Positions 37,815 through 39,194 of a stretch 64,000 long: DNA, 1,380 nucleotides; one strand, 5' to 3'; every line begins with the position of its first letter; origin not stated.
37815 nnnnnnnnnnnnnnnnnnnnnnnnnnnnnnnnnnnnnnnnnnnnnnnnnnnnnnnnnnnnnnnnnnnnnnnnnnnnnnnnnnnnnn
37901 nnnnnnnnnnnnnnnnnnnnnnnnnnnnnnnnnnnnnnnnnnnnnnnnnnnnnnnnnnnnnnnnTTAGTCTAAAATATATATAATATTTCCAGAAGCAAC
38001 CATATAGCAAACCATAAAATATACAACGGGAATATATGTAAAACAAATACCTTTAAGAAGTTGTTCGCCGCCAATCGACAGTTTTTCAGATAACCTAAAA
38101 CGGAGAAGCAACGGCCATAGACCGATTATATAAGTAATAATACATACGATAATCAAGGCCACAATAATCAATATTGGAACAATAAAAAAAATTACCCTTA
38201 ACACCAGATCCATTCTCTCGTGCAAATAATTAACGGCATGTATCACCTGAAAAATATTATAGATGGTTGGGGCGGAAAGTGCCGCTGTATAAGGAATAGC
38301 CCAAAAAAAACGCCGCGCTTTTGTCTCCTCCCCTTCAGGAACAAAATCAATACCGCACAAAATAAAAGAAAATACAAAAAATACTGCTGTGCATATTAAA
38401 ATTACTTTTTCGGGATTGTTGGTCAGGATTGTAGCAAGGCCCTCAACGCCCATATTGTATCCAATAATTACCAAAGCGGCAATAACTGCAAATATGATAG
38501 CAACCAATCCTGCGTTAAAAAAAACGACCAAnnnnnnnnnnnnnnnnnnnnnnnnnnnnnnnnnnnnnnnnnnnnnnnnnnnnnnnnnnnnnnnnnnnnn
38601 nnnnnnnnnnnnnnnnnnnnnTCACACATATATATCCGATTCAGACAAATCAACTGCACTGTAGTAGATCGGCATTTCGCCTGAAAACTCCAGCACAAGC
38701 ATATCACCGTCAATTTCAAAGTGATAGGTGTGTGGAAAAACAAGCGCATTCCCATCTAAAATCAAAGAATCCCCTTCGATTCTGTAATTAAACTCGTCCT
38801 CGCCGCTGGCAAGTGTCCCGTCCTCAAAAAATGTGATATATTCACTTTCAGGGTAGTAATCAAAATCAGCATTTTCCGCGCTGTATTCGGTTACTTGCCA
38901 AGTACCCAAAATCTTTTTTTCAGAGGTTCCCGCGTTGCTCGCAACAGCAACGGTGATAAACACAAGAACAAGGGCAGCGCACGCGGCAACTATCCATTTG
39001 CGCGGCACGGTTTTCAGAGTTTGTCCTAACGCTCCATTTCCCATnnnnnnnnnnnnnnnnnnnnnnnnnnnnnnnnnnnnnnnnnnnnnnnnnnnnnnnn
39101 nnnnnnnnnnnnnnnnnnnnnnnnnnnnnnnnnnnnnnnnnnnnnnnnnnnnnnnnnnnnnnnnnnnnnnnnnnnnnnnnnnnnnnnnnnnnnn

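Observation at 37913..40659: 2.66-kb low-GC cassette bounded by inverted copies of a roughly 43-bp hairpin element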

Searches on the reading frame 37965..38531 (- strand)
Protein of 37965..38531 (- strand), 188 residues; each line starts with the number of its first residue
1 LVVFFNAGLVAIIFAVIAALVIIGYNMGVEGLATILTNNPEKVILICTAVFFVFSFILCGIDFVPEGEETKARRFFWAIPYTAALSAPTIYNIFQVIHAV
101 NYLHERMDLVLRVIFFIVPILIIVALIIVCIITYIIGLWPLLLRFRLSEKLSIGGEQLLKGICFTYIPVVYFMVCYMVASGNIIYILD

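Call 7: search_protein_families(library=pfam, proteins=[window:37965-38531:-], max_evalue=0.1)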
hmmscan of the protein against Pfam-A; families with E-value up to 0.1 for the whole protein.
window:37965-38531:- (188 aa): 2 families
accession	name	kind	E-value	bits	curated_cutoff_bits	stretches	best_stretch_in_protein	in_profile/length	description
PF11862.13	DUF3382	-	0.041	14.6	28.9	1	6-57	5-54/97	Domain of unknown function (DUF3382)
PF13789.11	DUF4181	-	0.043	14.7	25.4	1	97-136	24-62/108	Domain of unknown function (DUF4181)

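Call 35: find_homologous_proteins(query=window:37965-38531:-, max_evalue=0.001)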
Query window:37965-38531:- (188 aa): 1 proteins with E <= 0.001 among 177 candidates.
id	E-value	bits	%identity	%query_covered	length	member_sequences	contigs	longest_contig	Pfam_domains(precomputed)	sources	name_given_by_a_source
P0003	3.4e-109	381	97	100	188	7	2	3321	-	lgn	-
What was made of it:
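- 37965..38531 (-): Gene for a 188-aa polytopic membrane protein (about 4-5 TM segments). It is an orphan. Call 35 found only its own 97% variant among 5.8e9 proteins.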

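Call 50: search_protein_families(library=padloc, proteins=[window:37965-38531:-], max_evalue=0.1)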
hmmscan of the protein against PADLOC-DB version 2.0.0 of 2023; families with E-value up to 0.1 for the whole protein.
window:37965-38531:- (188 aa): 0 families

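Call 51: search_protein_families(library=phrogs, proteins=[window:37965-38531:-], max_evalue=0.1)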
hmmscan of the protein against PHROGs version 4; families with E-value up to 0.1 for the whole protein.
window:37965-38531:- (188 aa): 0 families

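Call 52: search_protein_families(library=ncbifam, proteins=[window:37965-38531:-], max_evalue=0.1)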
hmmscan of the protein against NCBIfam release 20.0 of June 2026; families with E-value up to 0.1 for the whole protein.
window:37965-38531:- (188 aa): 0 families

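Call 79: search_solved_structures(query=window:37965-38531:-, max_evalue=1)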
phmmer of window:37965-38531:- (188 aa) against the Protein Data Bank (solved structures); distinct sequences matched with E-value up to 1: 1.
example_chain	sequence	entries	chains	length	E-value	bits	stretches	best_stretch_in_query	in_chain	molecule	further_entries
7r88_A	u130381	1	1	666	0.16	15.3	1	71-146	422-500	ATP-binding cassette sub-family G member 5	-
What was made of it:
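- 37965..38531 (-): Call 79 found no PDB relative.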

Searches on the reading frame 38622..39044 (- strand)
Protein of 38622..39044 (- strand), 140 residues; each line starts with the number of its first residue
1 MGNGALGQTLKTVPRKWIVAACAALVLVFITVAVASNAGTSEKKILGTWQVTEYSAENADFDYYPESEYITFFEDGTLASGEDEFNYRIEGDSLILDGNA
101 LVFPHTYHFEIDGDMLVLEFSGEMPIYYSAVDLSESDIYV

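Call 7: search_protein_families(library=pfam, proteins=[window:38622-39044:-], max_evalue=0.1)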
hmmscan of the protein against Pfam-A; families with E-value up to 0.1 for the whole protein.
window:38622-39044:- (140 aa): 3 families
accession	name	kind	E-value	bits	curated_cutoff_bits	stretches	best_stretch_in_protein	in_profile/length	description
PF13648.12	Lipocalin_4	-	1e-05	26.8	22.4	1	45-136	1-85/89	Lipocalin-like domain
PF16369.11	GH43_C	-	0.00017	22.4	23.4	1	38-96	10-64/100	C-terminal lipocalin-like domain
PF18692.7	DUF5640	-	0.00066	20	28.5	1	44-119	2-71/85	Family of unknown function (DUF5640)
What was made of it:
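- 38622..39044 (-): Gene for a 140-aa protein with an N-terminal TM anchor and a lipocalin-like beta-barrel domain. Call 7: Pfam Lipocalin_4, E = 1e-5, above the cut-off.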

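Call 50: search_protein_families(library=padloc, proteins=[window:38622-39044:-], max_evalue=0.1)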
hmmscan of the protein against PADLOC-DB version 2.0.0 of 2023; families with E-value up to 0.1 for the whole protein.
window:38622-39044:- (140 aa): 0 families

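Call 51: search_protein_families(library=phrogs, proteins=[window:38622-39044:-], max_evalue=0.1)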
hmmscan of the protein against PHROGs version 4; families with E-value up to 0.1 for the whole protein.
window:38622-39044:- (140 aa): 0 families

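Call 52: search_protein_families(library=ncbifam, proteins=[window:38622-39044:-], max_evalue=0.1)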
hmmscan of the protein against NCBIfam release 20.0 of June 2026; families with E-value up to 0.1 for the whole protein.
window:38622-39044:- (140 aa): 3 families
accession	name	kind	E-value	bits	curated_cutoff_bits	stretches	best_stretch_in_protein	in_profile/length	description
NF053773.1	BSAP5i_fam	equivalog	0.0066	16.5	150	1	77-121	77-120/135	BSAP-5i family immunity protein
TIGR03066.1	Gem_osc_para_1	paralog_domain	0.0084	16.2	93.25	1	16-79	2-57/121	TIGR03066 family protein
NF007472.0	PRK10054.1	equivalog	0.034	13.2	582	1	17-82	165-229/395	efflux MFS transporter YdeE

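Call 78: search_solved_structures(query=window:38622-39044:-, max_evalue=1)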
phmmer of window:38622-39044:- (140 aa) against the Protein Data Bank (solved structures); distinct sequences matched with E-value up to 1: 1.
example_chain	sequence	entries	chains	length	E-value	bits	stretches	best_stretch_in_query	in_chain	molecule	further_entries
9qpc_A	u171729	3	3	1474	0.28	14.4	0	59-122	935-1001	DNA polymerase III PolC-type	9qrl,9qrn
